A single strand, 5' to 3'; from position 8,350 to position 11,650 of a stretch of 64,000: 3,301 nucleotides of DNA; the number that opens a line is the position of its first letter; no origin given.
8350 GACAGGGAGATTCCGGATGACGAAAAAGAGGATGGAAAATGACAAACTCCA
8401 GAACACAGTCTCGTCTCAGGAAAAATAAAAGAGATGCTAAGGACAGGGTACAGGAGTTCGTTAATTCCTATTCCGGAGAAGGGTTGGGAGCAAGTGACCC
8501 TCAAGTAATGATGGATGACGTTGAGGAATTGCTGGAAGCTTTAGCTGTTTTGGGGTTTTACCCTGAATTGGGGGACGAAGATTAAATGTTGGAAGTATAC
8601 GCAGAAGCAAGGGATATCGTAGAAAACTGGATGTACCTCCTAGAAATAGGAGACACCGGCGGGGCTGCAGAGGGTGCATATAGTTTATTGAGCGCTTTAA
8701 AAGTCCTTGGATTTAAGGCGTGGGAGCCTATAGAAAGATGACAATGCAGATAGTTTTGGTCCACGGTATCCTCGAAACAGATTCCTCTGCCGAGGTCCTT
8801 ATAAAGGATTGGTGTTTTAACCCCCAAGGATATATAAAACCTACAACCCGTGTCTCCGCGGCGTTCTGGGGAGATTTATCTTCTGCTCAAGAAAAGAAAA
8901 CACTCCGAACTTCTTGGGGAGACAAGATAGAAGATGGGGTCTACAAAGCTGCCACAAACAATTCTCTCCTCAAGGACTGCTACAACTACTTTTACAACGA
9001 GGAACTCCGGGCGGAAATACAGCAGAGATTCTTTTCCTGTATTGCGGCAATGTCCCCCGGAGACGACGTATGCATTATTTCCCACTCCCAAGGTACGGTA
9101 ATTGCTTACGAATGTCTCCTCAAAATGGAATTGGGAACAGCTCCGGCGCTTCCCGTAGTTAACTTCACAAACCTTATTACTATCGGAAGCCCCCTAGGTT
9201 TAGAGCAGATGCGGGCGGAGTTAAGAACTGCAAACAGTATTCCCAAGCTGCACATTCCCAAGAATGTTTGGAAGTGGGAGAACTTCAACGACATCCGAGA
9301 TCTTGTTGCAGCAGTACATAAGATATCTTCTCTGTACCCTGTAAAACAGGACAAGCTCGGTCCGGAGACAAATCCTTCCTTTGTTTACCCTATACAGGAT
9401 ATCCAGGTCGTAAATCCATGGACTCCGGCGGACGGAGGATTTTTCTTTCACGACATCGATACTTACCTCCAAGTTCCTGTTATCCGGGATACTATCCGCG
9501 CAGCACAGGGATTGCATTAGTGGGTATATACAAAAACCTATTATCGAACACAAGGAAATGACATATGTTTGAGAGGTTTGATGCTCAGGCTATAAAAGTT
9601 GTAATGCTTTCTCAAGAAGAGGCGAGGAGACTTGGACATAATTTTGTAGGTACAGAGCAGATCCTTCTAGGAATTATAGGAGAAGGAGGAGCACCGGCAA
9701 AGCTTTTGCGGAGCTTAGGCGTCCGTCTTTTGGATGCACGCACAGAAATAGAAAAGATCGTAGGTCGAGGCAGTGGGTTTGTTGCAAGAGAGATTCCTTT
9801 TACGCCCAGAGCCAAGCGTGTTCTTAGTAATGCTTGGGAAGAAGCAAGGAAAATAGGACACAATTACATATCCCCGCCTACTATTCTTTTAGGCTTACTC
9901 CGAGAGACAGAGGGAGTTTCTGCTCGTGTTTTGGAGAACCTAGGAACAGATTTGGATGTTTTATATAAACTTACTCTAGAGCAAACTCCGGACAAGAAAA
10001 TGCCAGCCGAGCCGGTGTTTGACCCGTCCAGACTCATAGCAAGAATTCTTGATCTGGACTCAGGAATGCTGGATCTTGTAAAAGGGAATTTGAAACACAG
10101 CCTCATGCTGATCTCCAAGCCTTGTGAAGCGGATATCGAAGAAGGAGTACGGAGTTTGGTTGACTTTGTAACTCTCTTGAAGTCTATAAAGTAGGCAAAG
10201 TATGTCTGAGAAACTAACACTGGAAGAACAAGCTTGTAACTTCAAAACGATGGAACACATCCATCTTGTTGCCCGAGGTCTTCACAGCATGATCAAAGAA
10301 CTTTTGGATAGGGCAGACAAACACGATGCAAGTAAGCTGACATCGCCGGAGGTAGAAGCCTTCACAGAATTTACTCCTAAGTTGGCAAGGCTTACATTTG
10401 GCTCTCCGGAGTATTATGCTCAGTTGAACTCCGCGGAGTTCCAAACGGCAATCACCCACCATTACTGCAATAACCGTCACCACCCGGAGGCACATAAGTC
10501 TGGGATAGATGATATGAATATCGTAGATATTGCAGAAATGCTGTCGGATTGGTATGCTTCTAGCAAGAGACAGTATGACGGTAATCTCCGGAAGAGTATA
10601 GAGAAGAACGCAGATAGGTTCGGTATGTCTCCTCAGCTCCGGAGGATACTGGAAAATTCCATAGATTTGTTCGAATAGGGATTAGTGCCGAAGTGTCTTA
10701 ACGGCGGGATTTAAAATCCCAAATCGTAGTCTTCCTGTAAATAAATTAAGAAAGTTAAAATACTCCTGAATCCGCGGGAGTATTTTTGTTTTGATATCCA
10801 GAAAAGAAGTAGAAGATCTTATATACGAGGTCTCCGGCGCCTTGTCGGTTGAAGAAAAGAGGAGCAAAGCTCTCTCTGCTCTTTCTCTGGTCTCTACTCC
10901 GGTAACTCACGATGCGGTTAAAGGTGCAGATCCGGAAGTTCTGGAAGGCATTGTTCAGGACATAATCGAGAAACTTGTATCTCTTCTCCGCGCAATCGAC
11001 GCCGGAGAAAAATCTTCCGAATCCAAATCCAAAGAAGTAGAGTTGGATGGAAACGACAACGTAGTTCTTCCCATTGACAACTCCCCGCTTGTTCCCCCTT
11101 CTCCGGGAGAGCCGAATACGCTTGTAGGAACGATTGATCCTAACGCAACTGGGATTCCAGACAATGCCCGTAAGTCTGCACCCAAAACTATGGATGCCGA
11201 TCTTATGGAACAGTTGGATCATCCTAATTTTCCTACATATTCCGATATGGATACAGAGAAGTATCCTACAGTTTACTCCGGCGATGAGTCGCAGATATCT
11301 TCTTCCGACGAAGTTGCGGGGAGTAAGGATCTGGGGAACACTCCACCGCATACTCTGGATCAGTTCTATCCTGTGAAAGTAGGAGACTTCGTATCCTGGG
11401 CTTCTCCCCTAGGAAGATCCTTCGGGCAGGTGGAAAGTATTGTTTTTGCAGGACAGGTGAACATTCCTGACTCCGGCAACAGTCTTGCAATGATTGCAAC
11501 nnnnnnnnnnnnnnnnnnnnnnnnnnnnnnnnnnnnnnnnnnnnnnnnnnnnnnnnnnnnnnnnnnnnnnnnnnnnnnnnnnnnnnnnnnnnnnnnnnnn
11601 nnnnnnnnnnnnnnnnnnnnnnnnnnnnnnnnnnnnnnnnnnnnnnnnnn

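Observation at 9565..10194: Phage-encoded stand-alone ClpC N-terminal domain (adaptor/substrate-receptor module without the ATPase)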

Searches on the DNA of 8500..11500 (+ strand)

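Call 6: search_dna_similar(query=window:8500-11500:+, collection=phages, mode=near)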
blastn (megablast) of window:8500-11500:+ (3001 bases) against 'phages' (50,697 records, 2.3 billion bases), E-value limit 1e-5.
No match.

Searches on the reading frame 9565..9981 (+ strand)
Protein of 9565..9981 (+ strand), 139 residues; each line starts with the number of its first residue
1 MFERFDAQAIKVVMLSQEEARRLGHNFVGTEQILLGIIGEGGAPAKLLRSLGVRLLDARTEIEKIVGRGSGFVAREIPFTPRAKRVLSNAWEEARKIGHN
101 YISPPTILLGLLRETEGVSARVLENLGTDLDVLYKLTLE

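Call 73: find_related_loci(query=A2, collection=viral_contigs, flank=6000)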
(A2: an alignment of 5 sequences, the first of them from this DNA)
Query A2 (139 aa) in viral_contigs; peptide patterns used: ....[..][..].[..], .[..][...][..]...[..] (x = any residue, [..] = any of these).
170 stretches matched a pattern; 38 encode a relative of the query (tblastn E <= 1e-3); 38 distinct loci.
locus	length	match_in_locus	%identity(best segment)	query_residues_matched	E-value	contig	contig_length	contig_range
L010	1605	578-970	57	1-133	8e-41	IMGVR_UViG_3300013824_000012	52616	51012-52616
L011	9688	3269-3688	50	1-139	2e-39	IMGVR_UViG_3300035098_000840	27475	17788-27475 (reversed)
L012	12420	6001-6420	50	1-139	5e-37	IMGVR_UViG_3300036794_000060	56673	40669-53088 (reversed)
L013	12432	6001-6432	49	1-139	4e-37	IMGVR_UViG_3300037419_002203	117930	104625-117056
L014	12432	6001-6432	49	1-139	5e-37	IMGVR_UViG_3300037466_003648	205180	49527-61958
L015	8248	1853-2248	51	1-131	6e-36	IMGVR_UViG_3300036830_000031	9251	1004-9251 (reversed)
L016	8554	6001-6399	50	1-131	8e-36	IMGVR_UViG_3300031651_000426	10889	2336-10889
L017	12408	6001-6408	49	1-135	3e-35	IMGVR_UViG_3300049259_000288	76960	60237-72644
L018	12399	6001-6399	50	1-135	7e-35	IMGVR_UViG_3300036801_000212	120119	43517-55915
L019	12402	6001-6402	49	1-133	1e-34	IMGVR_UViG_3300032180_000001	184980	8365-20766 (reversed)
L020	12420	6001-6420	44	1-139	1e-33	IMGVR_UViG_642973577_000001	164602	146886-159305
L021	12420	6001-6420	45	1-139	3e-33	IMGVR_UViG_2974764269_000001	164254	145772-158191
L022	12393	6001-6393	50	1-130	3e-33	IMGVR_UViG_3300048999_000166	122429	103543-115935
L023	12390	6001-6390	48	1-129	4e-33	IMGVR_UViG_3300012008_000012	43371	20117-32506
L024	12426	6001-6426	42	1-139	2e-32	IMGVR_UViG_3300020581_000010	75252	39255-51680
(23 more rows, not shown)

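Call 82: find_related_loci(query=A3, collection=genome_contigs, flank=3000)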
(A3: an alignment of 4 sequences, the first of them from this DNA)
Query A3 (139 aa) in genome_contigs; peptide patterns used: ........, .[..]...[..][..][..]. (x = any residue, [..] = any of these).
600 stretches matched a pattern (row limit reached: there are more); 588 encode a relative of the query (tblastn E <= 1e-3); the best 80 are kept; 80 distinct loci.
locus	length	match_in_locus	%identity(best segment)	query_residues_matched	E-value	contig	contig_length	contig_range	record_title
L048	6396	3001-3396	74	1-131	3e-62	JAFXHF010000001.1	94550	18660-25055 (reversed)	Bacterium isolate RGIG6412 Sheep_Rectum-5__c11, whole genome shotgun sequence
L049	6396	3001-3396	74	1-131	4e-62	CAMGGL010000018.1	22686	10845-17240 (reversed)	MAG: uncultured Candidatus Melainabacteria bacterium isolate SRR11551371_bin.13_metaWRAP_v1.3_MAG genome assembly, conti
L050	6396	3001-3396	74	1-131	3e-62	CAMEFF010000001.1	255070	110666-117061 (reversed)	MAG: uncultured bacterium isolate SRR11489769_bin.47_metaWRAP_v1.3_MAG genome assembly, contig: ERZ11466722.10, whole ge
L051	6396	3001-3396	74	1-131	4e-62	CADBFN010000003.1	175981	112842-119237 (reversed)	uncultured bacterium isolate RUG13924 genome assembly, contig: RUG13924_asm_3, whole genome shotgun sequence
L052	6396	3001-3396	74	1-131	3e-62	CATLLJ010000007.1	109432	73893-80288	MAG TPA_asm: uncultured bacterium isolate MGG30239_1678865808 genome assembly, contig: shRTF5_179, whole genome shotgun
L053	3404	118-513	74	1-131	4e-62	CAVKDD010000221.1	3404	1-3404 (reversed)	Acutalibacteraceae bacterium isolate H07688-L1_cleanbin_000009 genome assembly, contig: Spades_H07688-L1_contig_4468, wh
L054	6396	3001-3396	74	1-131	3e-62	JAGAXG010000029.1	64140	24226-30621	Bacterium isolate RGIG8857 Water_deer_Omasum-2__c209188, whole genome shotgun sequence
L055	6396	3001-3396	74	1-131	4e-62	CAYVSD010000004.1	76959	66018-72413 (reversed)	MAG TPA_asm: uncultured Muribaculaceae bacterium isolate binchicken_co353_255 genome assembly, contig: NODE_359_length_7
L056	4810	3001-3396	74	1-131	1e-61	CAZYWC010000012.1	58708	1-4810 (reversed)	MAG TPA_asm: uncultured Vampirovibrio sp. isolate binchicken_co323_251 genome assembly, contig: NODE_329_length_58708_co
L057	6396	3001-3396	73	1-131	1e-61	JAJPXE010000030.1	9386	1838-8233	MAG: Candidatus Gastranaerophilales bacterium isolate AH.11_8 NODE_1031_length_9386_cov_9.864538, whole genome shotgun s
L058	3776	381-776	73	1-131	1e-61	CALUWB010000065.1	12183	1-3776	MAG: Candidatus Gastranaerophilales bacterium isolate BRZ_QK__bin75 genome assembly, contig: BRZ_QK__NODE_5872_length_12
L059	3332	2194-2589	73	1-131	8e-62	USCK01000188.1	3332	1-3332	uncultured bacterium isolate UMGS1585 genome assembly, contig: NODE_3467_length_3332_cov_1.79219, whole genome shotgun s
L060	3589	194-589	73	1-131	1e-61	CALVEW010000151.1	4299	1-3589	MAG: Candidatus Gastranaerophilales bacterium isolate BRZ_DL__bin24 genome assembly, contig: BRZ_DL__NODE_28662_length_4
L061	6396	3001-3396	73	1-131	1e-61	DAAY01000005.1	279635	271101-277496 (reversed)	MAG TPA_asm: Candidatus Gastranaerophilales bacterium HUM_1 contig_293, whole genome shotgun sequence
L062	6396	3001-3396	73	1-131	1e-61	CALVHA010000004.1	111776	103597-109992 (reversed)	MAG: Candidatus Gastranaerophilales bacterium isolate BRZ_E__bin22 genome assembly, contig: BRZ_E__NODE_245_length_11177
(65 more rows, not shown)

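Call 87: search_protein_families(library=pfam, proteins=[L013:692-2902:+, L013:2924-4417:+], max_evalue=0.001)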
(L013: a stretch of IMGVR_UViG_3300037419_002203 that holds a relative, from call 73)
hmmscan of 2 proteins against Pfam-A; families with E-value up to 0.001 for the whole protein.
L013:692-2902:+ (737 aa): 1 family
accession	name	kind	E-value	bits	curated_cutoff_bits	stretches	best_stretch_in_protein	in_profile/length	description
PF14284.11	PcfJ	-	1.8e-06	28.3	25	1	412-497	57-146/147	PcfJ-like protein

L013:2924-4417:+ (498 aa): 3 families
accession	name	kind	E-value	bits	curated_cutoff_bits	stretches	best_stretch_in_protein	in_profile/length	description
PF00542.24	Ribosomal_L12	-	1.3e-07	32.2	25.9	1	266-294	10-37/67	Ribosomal protein L7/L12 C-terminal domain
PF10186.14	ATG14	-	3.3e-05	23.6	33.2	1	108-230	32-147/347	Vacuolar sorting 38 and autophagy-related subunit 14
PF24627.1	PUMA_CC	-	0.00029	21.2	30.1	0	192-232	5-45/74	PUMA coiled-coil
